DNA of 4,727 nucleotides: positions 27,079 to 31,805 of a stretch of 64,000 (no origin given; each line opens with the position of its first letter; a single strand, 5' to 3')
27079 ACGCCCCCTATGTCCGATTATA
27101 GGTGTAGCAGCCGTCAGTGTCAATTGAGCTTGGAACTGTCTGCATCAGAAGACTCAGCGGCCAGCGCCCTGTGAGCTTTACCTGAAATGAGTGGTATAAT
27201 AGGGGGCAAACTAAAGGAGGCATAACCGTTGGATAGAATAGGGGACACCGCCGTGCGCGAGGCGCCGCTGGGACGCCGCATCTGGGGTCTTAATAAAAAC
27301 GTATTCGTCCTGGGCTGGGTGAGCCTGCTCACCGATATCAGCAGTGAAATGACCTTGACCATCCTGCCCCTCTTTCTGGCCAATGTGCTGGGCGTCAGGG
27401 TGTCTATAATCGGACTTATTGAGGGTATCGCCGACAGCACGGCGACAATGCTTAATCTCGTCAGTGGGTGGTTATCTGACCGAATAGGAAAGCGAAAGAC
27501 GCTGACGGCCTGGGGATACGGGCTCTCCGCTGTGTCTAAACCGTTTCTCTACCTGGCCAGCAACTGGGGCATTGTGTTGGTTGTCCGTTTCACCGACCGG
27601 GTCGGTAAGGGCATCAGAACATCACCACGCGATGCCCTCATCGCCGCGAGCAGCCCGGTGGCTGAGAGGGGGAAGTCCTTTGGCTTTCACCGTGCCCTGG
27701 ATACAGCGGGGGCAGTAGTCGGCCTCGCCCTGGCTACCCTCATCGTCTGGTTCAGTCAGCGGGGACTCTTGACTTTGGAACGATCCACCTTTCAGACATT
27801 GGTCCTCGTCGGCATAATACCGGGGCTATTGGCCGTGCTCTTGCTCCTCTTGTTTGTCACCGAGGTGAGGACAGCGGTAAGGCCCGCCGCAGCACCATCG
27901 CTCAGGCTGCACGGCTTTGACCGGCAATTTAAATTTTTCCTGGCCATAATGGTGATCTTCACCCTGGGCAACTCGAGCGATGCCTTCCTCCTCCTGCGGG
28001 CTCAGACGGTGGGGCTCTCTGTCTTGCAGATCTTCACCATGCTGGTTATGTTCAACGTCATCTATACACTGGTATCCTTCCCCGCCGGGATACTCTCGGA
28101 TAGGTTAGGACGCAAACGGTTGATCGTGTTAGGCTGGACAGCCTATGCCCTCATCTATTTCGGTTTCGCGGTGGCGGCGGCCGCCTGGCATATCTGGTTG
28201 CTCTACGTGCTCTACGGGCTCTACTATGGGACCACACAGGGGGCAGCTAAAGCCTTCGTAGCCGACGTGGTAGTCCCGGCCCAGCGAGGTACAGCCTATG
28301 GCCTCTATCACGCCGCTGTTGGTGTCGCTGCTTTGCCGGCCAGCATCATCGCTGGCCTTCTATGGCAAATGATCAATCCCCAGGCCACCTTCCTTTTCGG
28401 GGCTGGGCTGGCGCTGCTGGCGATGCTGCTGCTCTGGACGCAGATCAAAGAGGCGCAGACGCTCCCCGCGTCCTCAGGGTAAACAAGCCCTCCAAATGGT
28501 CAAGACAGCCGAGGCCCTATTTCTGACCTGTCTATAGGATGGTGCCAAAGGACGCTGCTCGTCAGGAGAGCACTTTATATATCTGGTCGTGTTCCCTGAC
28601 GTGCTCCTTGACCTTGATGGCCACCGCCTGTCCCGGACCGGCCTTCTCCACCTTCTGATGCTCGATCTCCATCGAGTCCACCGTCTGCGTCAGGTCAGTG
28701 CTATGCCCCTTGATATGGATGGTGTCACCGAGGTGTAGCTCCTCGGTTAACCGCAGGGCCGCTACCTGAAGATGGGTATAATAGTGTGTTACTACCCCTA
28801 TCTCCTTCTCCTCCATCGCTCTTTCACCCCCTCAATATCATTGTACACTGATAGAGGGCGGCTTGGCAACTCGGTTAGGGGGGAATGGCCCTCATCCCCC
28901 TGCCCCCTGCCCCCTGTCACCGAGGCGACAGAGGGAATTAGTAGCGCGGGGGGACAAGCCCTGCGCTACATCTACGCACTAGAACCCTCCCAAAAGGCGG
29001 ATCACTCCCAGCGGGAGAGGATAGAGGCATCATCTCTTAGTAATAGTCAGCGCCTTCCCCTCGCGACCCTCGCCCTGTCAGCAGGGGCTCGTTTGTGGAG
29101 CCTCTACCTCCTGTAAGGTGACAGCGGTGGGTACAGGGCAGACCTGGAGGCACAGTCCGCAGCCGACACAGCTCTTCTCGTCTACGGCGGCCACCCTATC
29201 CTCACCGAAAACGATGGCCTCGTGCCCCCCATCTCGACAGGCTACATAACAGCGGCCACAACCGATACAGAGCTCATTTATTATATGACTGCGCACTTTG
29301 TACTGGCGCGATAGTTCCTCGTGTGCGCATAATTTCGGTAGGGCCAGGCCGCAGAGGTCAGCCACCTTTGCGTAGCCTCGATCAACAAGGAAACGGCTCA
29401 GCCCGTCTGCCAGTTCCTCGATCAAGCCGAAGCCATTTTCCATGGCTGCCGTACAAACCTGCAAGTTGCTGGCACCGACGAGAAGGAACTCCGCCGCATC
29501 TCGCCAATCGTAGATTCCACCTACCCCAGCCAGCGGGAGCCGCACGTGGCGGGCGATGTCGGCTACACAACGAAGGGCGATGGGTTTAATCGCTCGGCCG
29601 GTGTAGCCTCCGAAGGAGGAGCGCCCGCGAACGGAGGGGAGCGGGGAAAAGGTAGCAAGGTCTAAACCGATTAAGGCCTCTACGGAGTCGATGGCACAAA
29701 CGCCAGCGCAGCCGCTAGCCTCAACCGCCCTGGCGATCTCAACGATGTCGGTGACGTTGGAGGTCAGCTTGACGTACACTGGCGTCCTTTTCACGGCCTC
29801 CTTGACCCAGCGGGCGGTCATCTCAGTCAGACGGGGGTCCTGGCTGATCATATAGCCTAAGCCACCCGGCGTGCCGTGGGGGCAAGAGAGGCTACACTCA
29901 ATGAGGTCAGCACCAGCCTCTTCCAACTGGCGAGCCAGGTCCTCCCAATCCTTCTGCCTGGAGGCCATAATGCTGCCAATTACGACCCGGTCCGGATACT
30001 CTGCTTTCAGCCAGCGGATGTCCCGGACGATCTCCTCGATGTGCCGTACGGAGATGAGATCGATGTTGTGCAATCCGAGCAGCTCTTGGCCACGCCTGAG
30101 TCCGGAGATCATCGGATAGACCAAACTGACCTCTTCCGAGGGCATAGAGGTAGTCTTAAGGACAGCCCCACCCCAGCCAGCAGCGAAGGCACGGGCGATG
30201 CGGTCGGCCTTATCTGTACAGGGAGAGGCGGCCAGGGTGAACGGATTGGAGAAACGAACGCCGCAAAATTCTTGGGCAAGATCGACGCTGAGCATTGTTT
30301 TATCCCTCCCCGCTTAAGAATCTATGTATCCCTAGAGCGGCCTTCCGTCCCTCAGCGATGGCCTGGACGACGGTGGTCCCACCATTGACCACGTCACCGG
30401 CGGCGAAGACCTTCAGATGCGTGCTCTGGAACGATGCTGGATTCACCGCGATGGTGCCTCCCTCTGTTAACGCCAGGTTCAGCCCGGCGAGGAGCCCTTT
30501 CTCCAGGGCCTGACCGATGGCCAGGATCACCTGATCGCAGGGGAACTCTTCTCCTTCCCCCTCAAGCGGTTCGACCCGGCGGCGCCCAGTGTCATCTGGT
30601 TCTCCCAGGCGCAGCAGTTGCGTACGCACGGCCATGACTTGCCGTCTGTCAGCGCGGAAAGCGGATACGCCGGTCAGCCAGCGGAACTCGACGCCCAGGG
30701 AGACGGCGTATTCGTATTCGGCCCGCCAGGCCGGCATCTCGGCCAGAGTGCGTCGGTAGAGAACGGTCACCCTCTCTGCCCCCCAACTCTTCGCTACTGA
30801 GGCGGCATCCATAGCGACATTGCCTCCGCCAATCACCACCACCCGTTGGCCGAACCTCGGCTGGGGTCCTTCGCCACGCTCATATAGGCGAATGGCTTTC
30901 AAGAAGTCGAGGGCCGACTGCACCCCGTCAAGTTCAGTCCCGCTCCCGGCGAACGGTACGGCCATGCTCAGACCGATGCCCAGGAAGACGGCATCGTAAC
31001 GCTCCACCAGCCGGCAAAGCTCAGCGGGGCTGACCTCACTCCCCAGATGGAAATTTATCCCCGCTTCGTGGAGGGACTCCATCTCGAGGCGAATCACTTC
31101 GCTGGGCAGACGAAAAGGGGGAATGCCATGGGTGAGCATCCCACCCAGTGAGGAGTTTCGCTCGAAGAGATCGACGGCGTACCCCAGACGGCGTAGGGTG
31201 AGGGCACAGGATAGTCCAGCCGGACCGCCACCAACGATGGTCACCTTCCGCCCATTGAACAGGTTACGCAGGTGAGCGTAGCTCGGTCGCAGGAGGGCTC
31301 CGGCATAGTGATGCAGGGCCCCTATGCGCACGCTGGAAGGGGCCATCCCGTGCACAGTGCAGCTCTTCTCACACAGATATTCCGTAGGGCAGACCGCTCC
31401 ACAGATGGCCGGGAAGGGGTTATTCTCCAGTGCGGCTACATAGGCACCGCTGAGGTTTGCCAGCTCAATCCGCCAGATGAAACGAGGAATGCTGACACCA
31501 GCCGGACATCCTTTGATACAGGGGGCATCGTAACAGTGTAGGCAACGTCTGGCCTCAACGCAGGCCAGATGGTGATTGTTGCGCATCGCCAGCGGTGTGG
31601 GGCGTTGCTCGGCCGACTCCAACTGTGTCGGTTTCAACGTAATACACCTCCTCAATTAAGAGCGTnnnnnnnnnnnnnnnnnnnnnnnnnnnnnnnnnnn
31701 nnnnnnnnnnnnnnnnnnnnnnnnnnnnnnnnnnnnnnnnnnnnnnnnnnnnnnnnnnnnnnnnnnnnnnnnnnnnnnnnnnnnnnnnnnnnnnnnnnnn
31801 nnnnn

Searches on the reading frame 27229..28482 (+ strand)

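Call 55: search_protein_families(library=pfam, proteins=[window:27229-28482:+], max_evalue=0.00001)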
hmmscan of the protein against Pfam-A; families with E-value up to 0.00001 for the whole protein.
window:27229-28482:+ (417 aa): 3 families
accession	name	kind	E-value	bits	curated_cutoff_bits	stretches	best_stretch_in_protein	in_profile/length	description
PF07690.21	MFS_1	-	3.5e-41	141.7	33.4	2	31-246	4-216/347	Major Facilitator Superfamily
PF12832.13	MFS_1_like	-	4.1e-12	46.3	25.2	1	49-390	25-373/373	MFS_1 like family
PF00083.30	Sugar_tr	-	7.9e-07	28.7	22.3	0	261-398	41-184/452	Sugar (and other) transporter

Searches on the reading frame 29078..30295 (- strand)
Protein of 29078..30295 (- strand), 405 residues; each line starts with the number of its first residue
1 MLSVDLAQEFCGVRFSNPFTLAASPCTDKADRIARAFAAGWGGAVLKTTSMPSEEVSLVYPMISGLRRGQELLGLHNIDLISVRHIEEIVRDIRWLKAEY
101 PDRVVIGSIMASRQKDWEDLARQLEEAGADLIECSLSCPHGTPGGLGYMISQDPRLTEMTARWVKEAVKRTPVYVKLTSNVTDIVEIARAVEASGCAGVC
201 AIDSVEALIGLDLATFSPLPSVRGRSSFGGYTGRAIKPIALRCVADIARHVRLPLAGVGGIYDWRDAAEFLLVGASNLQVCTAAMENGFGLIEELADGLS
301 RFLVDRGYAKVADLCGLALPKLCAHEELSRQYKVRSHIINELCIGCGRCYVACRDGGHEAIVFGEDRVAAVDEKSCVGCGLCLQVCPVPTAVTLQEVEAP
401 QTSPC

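Call 55: search_protein_families(library=pfam, proteins=[window:29078-30295:-], max_evalue=0.00001)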
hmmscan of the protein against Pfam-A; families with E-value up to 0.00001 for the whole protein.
window:29078-30295:- (405 aa): 8 families
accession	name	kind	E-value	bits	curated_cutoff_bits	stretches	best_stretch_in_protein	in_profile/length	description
PF01180.27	DHO_dh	-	3.3e-34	118.8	27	1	6-303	2-291/291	Dihydroorotate dehydrogenase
PF14697.11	Fer4_21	-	2.8e-18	66.2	35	1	338-393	3-58/59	4Fe-4S dicluster domain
PF00037.32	Fer4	-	2.8e-09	36.8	21.1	0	371-388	3-20/24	4Fe-4S binding domain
PF12838.12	Fer4_7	-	9.3e-09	36.1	27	1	343-388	2-50/52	4Fe-4S dicluster domain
PF13237.11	Fer4_10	-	1.1e-07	32.1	25.5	1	339-387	5-53/53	4Fe-4S dicluster domain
PF12837.12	Fer4_6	-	3.1e-07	30.5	25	0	368-388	1-21/24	4Fe-4S binding domain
PF13187.11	Fer4_9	-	5.3e-06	26.8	27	1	343-388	2-49/52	4Fe-4S dicluster domain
PF12797.12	Fer4_2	-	6.9e-06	26.1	24.5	0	370-388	4-22/22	4Fe-4S binding domain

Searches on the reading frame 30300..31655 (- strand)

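Call 55: search_protein_families(library=pfam, proteins=[window:30300-31655:-], max_evalue=0.00001)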
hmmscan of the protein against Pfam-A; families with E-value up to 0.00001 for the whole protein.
window:30300-31655:- (451 aa): 10 families
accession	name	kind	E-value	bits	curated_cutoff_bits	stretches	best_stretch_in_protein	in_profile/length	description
PF07992.20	Pyr_redox_2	-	5.4e-33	115.1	26.1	1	137-436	2-291/291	Pyridine nucleotide-disulphide oxidoreductase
PF14691.11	Fer4_20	-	6.2e-28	97.3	25.8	1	27-118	13-104/113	Dihydroprymidine dehydrogenase domain II, 4Fe-4S cluster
PF00070.33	Pyr_redox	-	7.2e-16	58.9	22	2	271-345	1-79/82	Pyridine nucleotide-disulphide oxidoreductase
PF13738.12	Pyr_redox_3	-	2.7e-12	47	30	1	264-420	159-305/305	Pyridine nucleotide-disulphide oxidoreductase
PF12831.13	FAD_oxidored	-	1.7e-09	37.9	27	1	138-178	2-42/416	FAD dependent oxidoreductase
PF13450.12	NAD_binding_8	-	2.8e-09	37.5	21.9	1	140-175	1-36/68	NAD(P)-binding Rossmann-like domain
PF01262.27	AlaDh_PNT_C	-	1.9e-07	31.2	23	0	271-299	30-57/214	Alanine dehydrogenase/PNT, C-terminal domain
PF01266.30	DAO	-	2e-07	31.3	27.9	0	137-173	1-45/353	FAD dependent oxidoreductase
PF03486.20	HI0933_like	-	3.1e-07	30.5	50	0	137-171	2-36/244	HI0933-like protein Rossmann domain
PF01134.28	GIDA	-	6.6e-06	25.9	22.1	0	137-168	1-32/391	Glucose inhibited division protein A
